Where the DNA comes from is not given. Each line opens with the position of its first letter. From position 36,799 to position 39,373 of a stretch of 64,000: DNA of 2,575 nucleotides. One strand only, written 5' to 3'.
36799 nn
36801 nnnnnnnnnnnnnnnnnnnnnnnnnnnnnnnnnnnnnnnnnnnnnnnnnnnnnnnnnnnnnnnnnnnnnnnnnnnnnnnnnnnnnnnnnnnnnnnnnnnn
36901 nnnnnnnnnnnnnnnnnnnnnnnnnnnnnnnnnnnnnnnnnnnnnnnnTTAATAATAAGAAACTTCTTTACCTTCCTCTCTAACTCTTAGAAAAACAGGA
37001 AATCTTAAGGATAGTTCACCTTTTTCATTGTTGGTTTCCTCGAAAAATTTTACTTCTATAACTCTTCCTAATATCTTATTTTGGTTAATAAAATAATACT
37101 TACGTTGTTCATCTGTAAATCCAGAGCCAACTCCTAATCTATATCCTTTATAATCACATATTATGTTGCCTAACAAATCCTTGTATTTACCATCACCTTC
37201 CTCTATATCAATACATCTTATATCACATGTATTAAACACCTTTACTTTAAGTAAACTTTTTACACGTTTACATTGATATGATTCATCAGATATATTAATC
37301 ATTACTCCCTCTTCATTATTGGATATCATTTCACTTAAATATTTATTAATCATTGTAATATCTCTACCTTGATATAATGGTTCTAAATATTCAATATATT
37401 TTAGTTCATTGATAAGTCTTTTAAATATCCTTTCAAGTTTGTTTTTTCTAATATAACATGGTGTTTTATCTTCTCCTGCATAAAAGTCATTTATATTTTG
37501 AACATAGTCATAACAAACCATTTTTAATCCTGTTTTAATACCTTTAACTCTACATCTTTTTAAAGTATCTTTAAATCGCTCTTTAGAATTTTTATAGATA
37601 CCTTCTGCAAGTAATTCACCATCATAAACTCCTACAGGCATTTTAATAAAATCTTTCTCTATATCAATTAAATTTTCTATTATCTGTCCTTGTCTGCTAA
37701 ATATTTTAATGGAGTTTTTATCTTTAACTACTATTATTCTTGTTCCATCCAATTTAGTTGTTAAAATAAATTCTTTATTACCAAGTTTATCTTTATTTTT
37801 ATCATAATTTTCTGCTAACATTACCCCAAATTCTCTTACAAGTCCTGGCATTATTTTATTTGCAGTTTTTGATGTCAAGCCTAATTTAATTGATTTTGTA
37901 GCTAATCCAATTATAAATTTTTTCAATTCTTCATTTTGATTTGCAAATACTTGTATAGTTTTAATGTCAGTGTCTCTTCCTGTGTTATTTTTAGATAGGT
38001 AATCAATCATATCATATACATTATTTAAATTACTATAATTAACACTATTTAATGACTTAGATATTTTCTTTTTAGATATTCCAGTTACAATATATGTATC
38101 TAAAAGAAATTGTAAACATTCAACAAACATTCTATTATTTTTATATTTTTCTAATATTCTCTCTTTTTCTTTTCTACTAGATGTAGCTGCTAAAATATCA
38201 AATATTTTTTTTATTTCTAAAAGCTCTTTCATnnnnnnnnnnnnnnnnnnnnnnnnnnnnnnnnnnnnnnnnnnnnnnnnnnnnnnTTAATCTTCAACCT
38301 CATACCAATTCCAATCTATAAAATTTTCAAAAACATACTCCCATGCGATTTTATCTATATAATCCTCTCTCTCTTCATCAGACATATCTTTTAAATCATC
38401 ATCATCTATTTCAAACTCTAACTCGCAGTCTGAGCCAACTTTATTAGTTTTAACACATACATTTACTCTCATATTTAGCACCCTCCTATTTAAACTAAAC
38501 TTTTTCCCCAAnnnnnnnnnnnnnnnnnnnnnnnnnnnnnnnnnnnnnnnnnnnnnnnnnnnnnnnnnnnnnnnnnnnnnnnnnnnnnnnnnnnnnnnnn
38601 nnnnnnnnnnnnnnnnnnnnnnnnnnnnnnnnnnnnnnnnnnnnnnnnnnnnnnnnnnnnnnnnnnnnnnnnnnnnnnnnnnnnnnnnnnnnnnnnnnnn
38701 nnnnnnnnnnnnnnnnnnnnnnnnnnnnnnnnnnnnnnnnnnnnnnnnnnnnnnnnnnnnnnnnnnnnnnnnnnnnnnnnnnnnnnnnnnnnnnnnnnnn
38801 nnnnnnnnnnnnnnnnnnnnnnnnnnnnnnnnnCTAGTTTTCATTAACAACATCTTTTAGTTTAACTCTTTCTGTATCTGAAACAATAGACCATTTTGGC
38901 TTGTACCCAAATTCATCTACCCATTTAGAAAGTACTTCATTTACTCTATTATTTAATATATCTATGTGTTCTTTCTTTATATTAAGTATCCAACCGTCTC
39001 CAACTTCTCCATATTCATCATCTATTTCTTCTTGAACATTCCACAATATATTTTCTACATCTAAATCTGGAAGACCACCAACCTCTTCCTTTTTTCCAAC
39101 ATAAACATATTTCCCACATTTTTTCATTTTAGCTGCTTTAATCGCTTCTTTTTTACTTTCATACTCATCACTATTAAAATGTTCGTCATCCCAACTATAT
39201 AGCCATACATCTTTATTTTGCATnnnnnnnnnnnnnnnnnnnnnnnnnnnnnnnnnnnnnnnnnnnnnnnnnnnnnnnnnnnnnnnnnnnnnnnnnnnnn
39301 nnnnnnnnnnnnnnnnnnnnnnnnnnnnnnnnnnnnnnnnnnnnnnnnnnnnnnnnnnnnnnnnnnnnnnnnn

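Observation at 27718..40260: RNA repair toolkit: RtcB, PTH2, KxDGxR ligase and Tpt1/KptA (plus a Pnkp-type phosphoesterase at 2321..2986)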

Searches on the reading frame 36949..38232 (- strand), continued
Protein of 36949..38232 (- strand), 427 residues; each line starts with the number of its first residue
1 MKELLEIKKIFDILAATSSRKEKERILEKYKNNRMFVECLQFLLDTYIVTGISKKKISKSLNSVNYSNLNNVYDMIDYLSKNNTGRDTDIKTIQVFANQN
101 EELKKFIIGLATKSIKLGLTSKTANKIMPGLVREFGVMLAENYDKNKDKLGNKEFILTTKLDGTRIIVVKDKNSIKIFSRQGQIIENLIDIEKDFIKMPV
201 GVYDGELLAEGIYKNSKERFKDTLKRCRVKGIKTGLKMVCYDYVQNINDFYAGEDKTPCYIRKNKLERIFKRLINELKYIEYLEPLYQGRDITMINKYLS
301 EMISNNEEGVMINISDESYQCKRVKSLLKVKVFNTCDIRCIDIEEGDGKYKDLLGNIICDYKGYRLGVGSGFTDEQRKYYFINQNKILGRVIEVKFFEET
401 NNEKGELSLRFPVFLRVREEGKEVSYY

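Call 61: predict_structure(alignment_id=A1)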
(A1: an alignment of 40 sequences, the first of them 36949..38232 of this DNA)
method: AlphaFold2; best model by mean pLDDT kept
length: 427 residues; sequences in the alignment: 40
mean_pLDDT: 92.1   pTM: 0.69
mean pLDDT of the five models: 92.1, 92.1, 91.8, 91.4, 91.1
residues with pLDDT >= 90: 315; 70-90: 111; 50-70: 1; < 50: 0
segments of 3 or more residues with pLDDT < 50: none
pLDDT, mean of each block of 10 residues (from residue 1): 91 95 96 95 89 90 89 94 89 93 94 93 88 87 88 94 95 92 91 96 97 87 91 96 95 93 98 93 97 92 88 97 93 85 94 95 92 94 94 88 86 90 81
secondary structure, 60 per line:
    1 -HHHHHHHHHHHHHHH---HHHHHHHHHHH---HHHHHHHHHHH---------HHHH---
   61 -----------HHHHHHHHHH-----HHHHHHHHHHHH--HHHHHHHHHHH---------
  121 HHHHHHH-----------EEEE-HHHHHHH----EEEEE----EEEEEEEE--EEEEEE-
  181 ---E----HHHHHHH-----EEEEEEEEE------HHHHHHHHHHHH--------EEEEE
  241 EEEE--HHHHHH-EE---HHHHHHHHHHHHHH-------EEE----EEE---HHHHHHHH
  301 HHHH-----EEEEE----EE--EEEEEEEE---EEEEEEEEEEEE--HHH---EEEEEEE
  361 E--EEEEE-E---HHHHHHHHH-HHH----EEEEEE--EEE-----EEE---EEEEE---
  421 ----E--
elements in order: H2-16 H20-30 H34-44 H54-57 H72-81 H87-98 H101-111 H121-127 E139-142 H144-150 E155-159 E164-171 E174-179 H189-195 E201-209 H216-227 E236-244 H247-252 H259-272 E280-282 E287-289 H293-304 E310-314 E323-330 E334-345 E354-361 E364-368 H374-382 E391-396 E399-401 E407-409 E413-417

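Call 63: fold_search(model_id=the predicted structure, library=pdb)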
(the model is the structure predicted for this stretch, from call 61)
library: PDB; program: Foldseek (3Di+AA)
matches with E <= 10: 748; with E <= 0.001: 186
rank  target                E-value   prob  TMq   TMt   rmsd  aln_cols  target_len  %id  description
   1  6rar_I                5.5e-32  1.00  0.60  0.60   9.8       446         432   25  Pmar-Lig_PreS3-Mn (released 2019-07-10)
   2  6ras_I                1.2e-31  1.00  0.60  0.59   9.9       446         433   26  Pmar-Lig_Pre. (released 2019-07-10)
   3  6dt1_A                4.1e-28  1.00  0.61  0.56  10.1       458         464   20  Crystal structure of the ligase from bacteriophage T4 complexed with DNA intermediate (released 2018-09-19)
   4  6dt1_E                8.1e-27  1.00  0.61  0.57  10.0       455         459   20  Crystal structure of the ligase from bacteriophage T4 complexed with DNA intermediate (released 2018-09-19)
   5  9fzx_A                1.3e-25  1.00  0.56  0.62   9.7       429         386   22  Rhizobium phage ligase (released 2025-06-11)
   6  6wbo                  9.1e-23  1.00  0.54  0.43  10.5       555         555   20  DNA-Ligase from Thermococcus gammatolerans (released 2021-05-05)
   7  3rr5                  1.1e-22  1.00  0.54  0.44  11.7       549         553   18  DNA ligase from the archaeon Thermococcus sp. 1519 (released 2012-04-11)
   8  9dfa                  4.4e-22  1.00  0.56  0.45  10.0       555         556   19  Thermococcus gammatolerans DNA Ligase (released 2026-03-18)
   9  2cfm                  2.5e-21  1.00  0.56  0.44  13.0       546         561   18  ATP-DEPENDENT DNA LIGASE FROM PYROCOCCUS FURIOSUS (released 2006-07-12)
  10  4d05_A                8.6e-21  1.00  0.39  0.62  10.8       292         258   24  Structure and activity of a minimal-type ATP-dependent DNA ligase from a psychrotolerant bacterium (released 2014-11-12)
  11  3gde                  9.7e-21  1.00  0.43  0.34  16.8       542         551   19  The closed conformation of ATP-dependent DNA ligase from Archaeoglobus fulgidus (released 2009-12-15)
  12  6bkg_A                1.5e-20  1.00  0.52  0.39  10.9       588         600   16  Human LigIV catalytic domain with bound DNA-adenylate intermediate in closed conformation (released 2018-07-18)
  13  9n83_F                1.9e-20  1.00  0.52  0.29  11.1       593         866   17  The ligation complex in the NHEJ pathway (released 2025-04-23)
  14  4eq5                  2.3e-20  1.00  0.43  0.37  16.4       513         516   20  DNA ligase from the archaeon Thermococcus sibiricus (released 2012-05-09)
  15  9df9                  3.3e-20  1.00  0.57  0.46  10.7       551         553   19  Thermococcus gammatolerans DNA Ligase (released 2026-03-18)
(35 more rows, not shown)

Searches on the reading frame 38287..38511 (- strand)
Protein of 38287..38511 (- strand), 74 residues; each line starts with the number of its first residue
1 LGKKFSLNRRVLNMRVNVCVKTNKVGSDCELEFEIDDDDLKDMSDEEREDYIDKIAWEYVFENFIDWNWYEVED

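Call 27: search_protein_families(library=pfam, proteins=[window:38287-38511:-], max_evalue=0.1)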
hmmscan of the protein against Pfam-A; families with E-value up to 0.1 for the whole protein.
window:38287-38511:- (74 aa): 1 family
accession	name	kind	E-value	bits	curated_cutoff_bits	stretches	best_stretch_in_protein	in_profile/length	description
PF23768.1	DUF7167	-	5.5e-22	78.1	24.4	1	14-74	1-60/60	Domain of unknown function (DUF7167)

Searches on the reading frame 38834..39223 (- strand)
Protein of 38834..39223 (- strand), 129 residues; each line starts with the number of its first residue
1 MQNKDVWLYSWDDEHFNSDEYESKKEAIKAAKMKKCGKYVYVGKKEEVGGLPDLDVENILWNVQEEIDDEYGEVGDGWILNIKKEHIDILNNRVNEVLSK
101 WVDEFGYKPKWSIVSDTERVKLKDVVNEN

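Call 27: search_protein_families(library=pfam, proteins=[window:38834-39223:-], max_evalue=0.1)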
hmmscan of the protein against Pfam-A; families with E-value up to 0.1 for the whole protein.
window:38834-39223:- (129 aa): 0 families

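Call 70: search_protein_families(library=phrogs, proteins=[window:38834-39223:-], max_evalue=0.00001)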
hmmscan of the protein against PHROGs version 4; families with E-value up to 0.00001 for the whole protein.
window:38834-39223:- (129 aa): 1 family
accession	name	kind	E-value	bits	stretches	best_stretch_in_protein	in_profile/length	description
phrog_1672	-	unknown function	4.9e-42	144.4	1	1-128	26-159/168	-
